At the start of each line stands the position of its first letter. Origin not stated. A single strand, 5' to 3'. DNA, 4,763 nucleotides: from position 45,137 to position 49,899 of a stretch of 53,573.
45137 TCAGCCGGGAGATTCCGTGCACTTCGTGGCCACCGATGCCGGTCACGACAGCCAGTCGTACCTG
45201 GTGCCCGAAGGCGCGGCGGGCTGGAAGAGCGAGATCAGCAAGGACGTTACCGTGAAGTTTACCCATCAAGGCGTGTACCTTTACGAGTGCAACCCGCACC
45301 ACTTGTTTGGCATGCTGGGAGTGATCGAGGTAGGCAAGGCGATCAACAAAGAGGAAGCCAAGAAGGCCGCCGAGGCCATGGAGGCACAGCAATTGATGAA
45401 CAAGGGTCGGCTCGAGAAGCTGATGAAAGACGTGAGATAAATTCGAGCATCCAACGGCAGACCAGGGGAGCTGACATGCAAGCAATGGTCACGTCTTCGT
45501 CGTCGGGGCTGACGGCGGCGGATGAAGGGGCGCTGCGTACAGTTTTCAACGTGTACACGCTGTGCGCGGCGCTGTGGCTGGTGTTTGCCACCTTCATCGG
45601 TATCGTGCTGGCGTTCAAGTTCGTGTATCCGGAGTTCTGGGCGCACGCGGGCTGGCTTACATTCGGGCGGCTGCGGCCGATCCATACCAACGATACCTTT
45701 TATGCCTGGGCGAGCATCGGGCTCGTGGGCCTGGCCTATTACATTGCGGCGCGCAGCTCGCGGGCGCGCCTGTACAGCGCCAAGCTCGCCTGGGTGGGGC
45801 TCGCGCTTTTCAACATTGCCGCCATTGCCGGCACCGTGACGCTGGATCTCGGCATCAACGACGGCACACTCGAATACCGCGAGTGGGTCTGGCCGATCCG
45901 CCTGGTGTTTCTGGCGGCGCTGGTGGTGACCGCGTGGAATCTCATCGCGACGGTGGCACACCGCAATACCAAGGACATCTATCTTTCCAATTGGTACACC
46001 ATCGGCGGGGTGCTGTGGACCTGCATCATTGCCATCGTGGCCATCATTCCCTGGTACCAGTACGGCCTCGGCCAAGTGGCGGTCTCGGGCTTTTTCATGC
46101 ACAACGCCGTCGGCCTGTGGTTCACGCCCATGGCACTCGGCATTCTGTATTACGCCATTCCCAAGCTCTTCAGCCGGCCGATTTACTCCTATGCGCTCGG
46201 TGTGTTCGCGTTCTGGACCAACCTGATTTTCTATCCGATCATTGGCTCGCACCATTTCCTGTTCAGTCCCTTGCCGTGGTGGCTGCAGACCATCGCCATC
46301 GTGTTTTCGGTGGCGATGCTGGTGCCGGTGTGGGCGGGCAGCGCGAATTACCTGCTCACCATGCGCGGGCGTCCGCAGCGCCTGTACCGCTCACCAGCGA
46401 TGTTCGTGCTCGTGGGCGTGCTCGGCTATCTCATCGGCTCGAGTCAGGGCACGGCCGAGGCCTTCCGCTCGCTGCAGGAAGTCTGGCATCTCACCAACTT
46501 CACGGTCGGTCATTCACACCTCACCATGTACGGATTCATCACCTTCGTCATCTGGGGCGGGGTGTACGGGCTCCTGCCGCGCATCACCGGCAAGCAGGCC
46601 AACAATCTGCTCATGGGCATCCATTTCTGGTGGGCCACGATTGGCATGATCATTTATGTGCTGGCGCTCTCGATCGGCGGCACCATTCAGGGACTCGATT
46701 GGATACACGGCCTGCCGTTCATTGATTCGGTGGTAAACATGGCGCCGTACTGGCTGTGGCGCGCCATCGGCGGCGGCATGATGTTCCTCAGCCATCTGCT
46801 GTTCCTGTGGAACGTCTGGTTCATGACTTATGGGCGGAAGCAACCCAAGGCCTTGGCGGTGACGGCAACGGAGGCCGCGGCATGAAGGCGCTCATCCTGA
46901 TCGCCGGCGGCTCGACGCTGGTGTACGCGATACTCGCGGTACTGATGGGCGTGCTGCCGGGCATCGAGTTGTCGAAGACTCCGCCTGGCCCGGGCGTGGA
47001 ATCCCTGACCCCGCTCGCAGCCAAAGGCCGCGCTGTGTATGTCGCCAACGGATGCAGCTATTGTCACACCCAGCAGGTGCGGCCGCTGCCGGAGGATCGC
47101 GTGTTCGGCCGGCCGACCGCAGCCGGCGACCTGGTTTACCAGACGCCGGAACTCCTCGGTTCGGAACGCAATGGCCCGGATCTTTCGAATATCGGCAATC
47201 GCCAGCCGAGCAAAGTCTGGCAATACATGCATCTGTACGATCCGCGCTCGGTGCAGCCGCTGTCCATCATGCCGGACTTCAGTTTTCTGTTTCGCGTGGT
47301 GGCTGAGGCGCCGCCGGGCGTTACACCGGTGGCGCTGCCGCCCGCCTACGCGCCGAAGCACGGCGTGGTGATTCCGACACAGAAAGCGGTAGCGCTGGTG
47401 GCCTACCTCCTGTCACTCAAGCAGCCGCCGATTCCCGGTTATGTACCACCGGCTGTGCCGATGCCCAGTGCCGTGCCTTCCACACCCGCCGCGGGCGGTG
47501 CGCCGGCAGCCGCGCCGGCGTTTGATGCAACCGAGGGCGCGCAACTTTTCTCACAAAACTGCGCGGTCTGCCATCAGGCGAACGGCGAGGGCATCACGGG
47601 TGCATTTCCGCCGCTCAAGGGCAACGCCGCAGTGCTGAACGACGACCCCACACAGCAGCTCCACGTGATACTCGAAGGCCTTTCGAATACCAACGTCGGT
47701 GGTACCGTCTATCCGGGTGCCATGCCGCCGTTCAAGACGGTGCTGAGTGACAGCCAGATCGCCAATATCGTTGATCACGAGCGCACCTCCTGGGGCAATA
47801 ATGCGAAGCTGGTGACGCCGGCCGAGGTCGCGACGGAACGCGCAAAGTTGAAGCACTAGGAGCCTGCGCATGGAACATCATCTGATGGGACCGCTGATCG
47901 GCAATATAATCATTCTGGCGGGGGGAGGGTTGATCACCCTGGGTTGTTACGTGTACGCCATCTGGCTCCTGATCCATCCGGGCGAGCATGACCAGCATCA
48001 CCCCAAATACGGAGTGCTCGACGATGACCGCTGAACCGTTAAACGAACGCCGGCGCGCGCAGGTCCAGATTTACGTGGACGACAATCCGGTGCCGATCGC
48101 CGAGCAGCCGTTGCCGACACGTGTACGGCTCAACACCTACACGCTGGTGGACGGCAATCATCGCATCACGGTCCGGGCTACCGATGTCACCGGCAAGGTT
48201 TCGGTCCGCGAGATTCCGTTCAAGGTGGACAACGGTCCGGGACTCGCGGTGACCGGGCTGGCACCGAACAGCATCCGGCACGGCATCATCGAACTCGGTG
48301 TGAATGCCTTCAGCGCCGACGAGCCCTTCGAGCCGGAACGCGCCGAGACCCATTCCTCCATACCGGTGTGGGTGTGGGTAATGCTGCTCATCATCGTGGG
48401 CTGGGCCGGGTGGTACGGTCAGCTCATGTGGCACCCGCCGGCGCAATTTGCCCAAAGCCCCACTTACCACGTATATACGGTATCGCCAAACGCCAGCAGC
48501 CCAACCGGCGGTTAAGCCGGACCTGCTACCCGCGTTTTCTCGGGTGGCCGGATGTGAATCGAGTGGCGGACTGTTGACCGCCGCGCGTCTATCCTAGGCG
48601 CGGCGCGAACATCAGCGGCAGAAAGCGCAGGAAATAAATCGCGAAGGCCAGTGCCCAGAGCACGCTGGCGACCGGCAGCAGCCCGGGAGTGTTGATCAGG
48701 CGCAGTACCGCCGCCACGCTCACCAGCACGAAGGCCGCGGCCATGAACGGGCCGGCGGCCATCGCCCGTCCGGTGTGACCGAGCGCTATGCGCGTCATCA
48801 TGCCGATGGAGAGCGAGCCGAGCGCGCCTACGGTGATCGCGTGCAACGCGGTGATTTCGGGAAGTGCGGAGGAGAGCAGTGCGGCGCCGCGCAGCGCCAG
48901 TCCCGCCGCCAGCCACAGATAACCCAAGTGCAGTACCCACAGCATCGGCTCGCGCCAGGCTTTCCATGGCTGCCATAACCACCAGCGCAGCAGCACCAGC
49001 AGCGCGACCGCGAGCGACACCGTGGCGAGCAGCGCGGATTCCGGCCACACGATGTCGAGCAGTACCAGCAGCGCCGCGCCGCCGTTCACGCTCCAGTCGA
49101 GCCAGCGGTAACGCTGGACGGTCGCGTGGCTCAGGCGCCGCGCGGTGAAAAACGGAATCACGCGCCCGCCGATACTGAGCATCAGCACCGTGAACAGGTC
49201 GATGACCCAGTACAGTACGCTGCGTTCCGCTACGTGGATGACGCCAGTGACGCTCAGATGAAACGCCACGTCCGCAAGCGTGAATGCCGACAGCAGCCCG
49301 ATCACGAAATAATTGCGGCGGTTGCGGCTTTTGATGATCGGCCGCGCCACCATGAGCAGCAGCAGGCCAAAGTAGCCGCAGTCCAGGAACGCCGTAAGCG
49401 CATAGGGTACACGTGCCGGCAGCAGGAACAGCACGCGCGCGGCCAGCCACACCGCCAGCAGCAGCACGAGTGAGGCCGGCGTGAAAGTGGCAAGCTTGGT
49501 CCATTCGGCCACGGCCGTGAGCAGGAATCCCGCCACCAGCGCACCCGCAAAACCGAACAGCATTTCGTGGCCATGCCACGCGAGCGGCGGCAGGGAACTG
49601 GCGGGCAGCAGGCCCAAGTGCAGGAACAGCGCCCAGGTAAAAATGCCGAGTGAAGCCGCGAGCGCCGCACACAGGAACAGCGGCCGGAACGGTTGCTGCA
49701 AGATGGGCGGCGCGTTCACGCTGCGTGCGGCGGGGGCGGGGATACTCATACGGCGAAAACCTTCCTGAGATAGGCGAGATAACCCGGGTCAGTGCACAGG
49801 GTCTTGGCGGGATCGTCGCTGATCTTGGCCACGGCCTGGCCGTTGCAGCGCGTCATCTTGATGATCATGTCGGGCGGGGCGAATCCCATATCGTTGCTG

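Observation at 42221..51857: Five TTGAT-N4-ATCAA palindromes, all intergenic, define a local Dnr/FNR-type regulon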

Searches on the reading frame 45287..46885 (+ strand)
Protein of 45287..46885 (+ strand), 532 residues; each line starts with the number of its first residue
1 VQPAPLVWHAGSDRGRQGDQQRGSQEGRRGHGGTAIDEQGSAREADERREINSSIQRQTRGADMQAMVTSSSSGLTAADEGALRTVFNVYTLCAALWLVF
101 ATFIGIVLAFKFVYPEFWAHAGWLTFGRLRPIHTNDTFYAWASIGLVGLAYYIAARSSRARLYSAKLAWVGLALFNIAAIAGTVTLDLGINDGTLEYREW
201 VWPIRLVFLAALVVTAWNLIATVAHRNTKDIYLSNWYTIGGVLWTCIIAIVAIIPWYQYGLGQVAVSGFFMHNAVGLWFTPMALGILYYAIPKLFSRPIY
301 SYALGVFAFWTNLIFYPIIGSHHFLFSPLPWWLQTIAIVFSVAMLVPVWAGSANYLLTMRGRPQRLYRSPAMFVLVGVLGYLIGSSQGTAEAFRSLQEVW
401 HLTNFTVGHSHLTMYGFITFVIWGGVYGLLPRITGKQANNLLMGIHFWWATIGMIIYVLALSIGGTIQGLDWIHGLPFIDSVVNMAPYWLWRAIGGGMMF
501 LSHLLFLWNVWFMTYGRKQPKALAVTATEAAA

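Call 5: search_protein_families(library=pfam, proteins=[window:45287-46885:+], max_evalue=0.01)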
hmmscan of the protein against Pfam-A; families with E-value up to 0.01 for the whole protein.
window:45287-46885:+ (532 aa): 2 families
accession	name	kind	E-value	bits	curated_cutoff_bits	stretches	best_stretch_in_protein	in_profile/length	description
PF00115.25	COX1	-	3.3e-77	260.6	34.8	1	89-497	5-435/436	Cytochrome C and Quinol oxidase polypeptide I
PF10642.14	Tom5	-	0.0069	16.8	26.1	0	77-98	15-36/46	Mitochondrial import receptor subunit or translocase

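Call 12: search_protein_families(library=ncbifam, proteins=[window:45287-46885:+], max_evalue=0.01)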
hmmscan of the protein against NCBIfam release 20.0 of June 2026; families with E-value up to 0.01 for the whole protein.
window:45287-46885:+ (532 aa): 5 families
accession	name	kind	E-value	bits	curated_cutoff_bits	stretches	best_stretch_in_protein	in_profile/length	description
TIGR00780.1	ccoN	equivalog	6e-74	249.7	583.15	1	88-521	9-465/474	cytochrome-c oxidase, cbb3-type subunit I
NF011053.0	PRK14485.1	subfamily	1.6e-69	234.9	1080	1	89-521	17-467/716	putative bifunctional cbb3-type cytochrome c oxidase subunit I/II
TIGR02891.1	CtaD_CoxA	equivalog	2.9e-14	52.6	670.75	1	269-516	231-471/504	cytochrome c oxidase subunit I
NF050116.1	cyt_aa3_Actin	exception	0.0009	18.2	880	1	268-513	231-469/522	aa3-type cytochrome oxidase subunit I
TIGR02882.1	QoxB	equivalog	0.0024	16.4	1015.5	1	283-511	287-511/643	cytochrome aa3 quinol oxidase subunit I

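Call 33: search_solved_structures(query=window:45476-46885:+, max_evalue=0.001, show_alignments=2)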
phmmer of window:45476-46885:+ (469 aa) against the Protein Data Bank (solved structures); distinct sequences matched with E-value up to 0.001: 36.
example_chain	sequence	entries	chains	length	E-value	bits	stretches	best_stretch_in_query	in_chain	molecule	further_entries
9g6b_A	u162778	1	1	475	3.2e-61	211.1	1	23-455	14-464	cytochrome-c oxidase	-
3mk7_A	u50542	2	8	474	9.4e-60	206.2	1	23-455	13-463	Cytochrome c oxidase, cbb3-type, subunit N | Cbb3-type cytochrome c oxidase subunit CcoN1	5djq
8smr_E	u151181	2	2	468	1.2e-58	202.6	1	25-462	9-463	cytochrome-c oxidase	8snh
9g83_t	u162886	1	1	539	2.2e-53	185.2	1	26-464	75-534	cytochrome-c oxidase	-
6xkw_n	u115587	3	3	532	7.4e-51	176.9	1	27-460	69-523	Cytochrome c oxidase, Cbb3-type, subunit I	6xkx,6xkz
4gp8_A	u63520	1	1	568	4.9e-07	32.4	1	182-461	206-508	Cytochrome c oxidase subunit 1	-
3o0r_B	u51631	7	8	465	7.9e-07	31.7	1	21-442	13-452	Nitric oxide reductase subunit B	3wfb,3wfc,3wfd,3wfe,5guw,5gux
4n4y_A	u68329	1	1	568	8.5e-07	31.6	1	182-461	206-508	Cytochrome c oxidase subunit 1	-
3s8g_A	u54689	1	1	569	1.2e-06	31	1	182-461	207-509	Cytochrome c oxidase subunit 1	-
4gp5_A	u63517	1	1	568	1.6e-06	30.7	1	182-461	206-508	Cytochrome c oxidase subunit 1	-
4faa_A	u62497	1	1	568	1.6e-06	30.7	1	202-461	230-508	Cytochrome c oxidase subunit 1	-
4g7s_A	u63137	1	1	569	1.7e-06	30.6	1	182-461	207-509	Cytochrome c oxidase subunit 1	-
1ehk_A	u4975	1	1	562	1.7e-06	30.6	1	182-461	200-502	BA3-TYPE CYTOCHROME-C OXIDASE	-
1xme_A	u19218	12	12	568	1.8e-06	30.5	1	182-461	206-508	Cytochrome c oxidase polypeptide I | Cytochrome c oxidase subunit 1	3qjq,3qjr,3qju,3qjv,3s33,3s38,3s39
4gp4_A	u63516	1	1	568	1.8e-06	30.5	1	182-461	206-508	Cytochrome c oxidase subunit 1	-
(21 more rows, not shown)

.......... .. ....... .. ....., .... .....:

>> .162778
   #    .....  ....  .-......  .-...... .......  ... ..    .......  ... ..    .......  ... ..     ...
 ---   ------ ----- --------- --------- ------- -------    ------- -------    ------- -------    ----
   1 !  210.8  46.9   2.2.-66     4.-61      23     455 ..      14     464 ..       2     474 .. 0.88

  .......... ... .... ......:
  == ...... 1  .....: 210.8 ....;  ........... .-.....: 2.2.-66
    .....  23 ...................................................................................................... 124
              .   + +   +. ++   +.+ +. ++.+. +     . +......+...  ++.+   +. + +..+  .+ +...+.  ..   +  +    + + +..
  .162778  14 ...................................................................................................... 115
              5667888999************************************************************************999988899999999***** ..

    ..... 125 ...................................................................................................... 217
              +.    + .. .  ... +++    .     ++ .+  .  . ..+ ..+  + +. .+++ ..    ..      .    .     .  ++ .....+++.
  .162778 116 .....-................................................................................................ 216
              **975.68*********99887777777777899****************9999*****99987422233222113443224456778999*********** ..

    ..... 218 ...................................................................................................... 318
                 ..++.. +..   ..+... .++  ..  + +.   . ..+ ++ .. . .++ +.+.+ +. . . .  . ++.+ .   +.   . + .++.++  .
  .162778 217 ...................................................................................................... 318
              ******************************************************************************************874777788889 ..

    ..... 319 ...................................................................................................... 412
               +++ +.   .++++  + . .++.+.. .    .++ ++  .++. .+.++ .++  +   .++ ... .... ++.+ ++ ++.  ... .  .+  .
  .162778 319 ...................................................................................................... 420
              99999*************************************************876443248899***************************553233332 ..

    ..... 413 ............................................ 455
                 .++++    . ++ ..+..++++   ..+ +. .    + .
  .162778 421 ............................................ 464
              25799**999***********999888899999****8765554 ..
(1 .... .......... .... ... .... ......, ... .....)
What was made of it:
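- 45476..46885 (+): CcoN, the cbb3-type oxidase catalytic subunit (469 aa). The HNAVG histidine, the cross-link tyrosine and the HH pair are aligned and conserved (call 33).
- On cbb3-type (C-family) heme-copper oxidase: The alignment to 3mk7 and 9g6b keeps HNAVG, the Y six residues before HH, and GHxH (call 33).
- Tried and rejected: It keeps the CuB His, Tyr and HH ligands and matches CcoN at 1e-60, against NorB at 8e-7 (call 33).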

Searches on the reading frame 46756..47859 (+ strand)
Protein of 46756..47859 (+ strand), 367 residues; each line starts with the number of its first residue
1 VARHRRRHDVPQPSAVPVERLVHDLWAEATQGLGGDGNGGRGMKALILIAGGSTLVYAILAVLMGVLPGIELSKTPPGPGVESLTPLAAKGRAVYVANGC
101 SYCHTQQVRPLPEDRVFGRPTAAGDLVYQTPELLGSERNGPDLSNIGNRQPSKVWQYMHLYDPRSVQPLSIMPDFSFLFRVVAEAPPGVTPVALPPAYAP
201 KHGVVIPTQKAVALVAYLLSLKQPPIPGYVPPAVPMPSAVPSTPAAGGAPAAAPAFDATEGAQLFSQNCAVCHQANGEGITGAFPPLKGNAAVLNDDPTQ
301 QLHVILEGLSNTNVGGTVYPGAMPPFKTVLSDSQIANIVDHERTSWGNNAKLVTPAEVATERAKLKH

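Call 5: search_protein_families(library=pfam, proteins=[window:46756-47859:+], max_evalue=0.01)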
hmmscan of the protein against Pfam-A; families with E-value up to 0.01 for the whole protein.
window:46756-47859:+ (367 aa): 3 families
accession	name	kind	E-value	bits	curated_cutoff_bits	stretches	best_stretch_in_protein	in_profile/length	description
PF02433.20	FixO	-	1.1e-31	110.4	29.6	1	54-181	15-143/219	Cytochrome C oxidase, mono-heme subunit/FixO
PF00034.26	Cytochrom_C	-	1.5e-18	68.3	21.3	1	259-341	2-85/90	Cytochrome c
PF13442.11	Cytochrome_CBB3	-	4.9e-14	52.8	27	1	257-341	2-67/68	Cytochrome C oxidase, cbb3-type, subunit III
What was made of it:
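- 46882..47859 (+): CcoO fused to a monohaem cytochrome c (325 aa). Pfam FixO plus Cytochrom_C (call 5).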

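Call 12: search_protein_families(library=ncbifam, proteins=[window:46756-47859:+], max_evalue=0.01)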
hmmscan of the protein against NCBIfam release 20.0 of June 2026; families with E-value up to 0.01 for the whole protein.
window:46756-47859:+ (367 aa): 12 families
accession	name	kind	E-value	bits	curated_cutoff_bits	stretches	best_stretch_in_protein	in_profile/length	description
NF011054.0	PRK14486.1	equivalog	2.7e-38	132.1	447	1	54-342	17-287/294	putative bifunctional cbb3-type cytochrome c oxidase subunit II/cytochrome c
NF011055.0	PRK14487.1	subfamily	5.7e-31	107.7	218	1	54-179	21-147/212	cbb3-type cytochrome c oxidase subunit II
TIGR00781.1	ccoO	equivalog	2.2e-27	96.2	200.65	1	52-181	14-143/232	cytochrome-c oxidase, cbb3-type subunit II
NF011053.0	PRK14485.1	subfamily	3.9e-27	94.8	1080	1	54-180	504-631/716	putative bifunctional cbb3-type cytochrome c oxidase subunit I/II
TIGR00782.1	ccoP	equivalog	1.9e-10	40.5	179.95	1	257-343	106-190/285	cytochrome-c oxidase, cbb3-type subunit III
TIGR04485.1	thiosulf_SoxX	equivalog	2e-09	38.1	61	1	140-221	22-78/78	sulfur oxidation c-type cytochrome SoxX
NF045930.1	Cytc6PetJCyano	equivalog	2.2e-08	34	135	1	251-339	21-99/110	cytochrome c6 PetJ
NF050122.1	bc1_QcrC_actin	exception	1.2e-06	28.1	200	1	257-280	135-158/253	cytochrome bc1 complex diheme cytochrome c subunit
TIGR02603.1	CxxCH_TIGR02603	domain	1.8e-05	24.8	68.15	1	257-281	2-26/134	putative heme-binding domain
NF040606.1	CytoC_perox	subfamily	0.00021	20.6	150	0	257-277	297-317/524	di-heme-cytochrome C peroxidase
NF045774.1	cytochro_C551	exception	0.00034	20.5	118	0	256-297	37-76/110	cytochrome c551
NF045773.1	cytochro_C550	exception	0.0088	16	125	0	258-300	49-89/118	cytochrome c550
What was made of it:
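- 46882..47859 (+): NCBIfam PRK14486, 132 bits, below its cutoff of 447 (call 12).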

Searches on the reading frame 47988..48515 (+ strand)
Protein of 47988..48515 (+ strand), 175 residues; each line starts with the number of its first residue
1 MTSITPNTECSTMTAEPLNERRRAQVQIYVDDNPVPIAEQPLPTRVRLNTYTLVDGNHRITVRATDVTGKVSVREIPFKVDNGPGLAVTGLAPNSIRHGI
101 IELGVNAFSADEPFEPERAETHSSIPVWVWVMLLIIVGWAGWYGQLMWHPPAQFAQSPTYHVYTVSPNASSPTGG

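Call 5: search_protein_families(library=pfam, proteins=[window:47988-48515:+], max_evalue=0.01)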
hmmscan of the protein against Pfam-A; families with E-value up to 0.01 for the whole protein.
window:47988-48515:+ (175 aa): 1 family
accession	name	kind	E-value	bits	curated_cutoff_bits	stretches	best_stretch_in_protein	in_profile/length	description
PF19077.6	Big_13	-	0.00053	20.9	27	1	25-82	42-102/102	Bacterial Ig-like domain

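Call 12: search_protein_families(library=ncbifam, proteins=[window:47988-48515:+], max_evalue=0.01)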
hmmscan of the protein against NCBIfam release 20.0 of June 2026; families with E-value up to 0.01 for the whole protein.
window:47988-48515:+ (175 aa): 1 family
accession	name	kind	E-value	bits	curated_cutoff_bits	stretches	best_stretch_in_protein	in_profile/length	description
NF033707.1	T9SS_sortase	equivalog_domain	0.0029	15.3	420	1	46-90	954-998/1095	type IX secretion system sortase PorU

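Call 31: search_protein_families(library=pfam, proteins=[window:48024-48515:+], max_evalue=5)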
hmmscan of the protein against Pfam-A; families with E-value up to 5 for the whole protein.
window:48024-48515:+ (163 aa): 3 families
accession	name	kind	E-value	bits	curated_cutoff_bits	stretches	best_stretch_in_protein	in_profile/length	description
PF19077.6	Big_13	-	0.00052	20.9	27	1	13-70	42-102/102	Bacterial Ig-like domain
PF17957.7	Big_7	-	0.093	13.8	24.1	1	12-50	33-70/70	Bacterial Ig domain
PF13253.11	DUF4044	-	4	7.5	21.8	0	115-126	14-25/33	Protein of unknown function (DUF4044)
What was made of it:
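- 48024..48515 (+): 163-aa protein with a weak Ig-like hit; last gene of the cbb3 cluster. Pfam Big_13, 5e-4, below cutoff (call 31).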

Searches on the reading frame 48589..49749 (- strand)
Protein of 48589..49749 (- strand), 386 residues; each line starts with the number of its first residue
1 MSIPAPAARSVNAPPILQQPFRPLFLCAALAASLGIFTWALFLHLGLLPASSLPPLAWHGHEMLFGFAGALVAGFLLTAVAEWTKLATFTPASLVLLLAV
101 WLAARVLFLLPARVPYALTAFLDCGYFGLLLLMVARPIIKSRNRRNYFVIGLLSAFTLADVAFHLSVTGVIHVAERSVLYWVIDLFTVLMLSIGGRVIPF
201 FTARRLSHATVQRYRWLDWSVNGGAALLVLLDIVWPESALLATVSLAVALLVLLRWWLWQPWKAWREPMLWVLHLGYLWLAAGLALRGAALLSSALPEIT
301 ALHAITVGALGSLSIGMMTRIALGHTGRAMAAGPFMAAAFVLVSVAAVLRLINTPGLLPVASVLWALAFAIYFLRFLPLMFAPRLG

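Call 5: search_protein_families(library=pfam, proteins=[window:48589-49749:-], max_evalue=0.01)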
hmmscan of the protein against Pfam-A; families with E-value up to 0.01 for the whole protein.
window:48589-49749:- (386 aa): 1 family
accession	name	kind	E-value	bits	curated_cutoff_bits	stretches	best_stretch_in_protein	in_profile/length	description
PF05940.17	NnrS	-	5.8e-101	338.9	28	1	15-384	1-371/371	NnrS protein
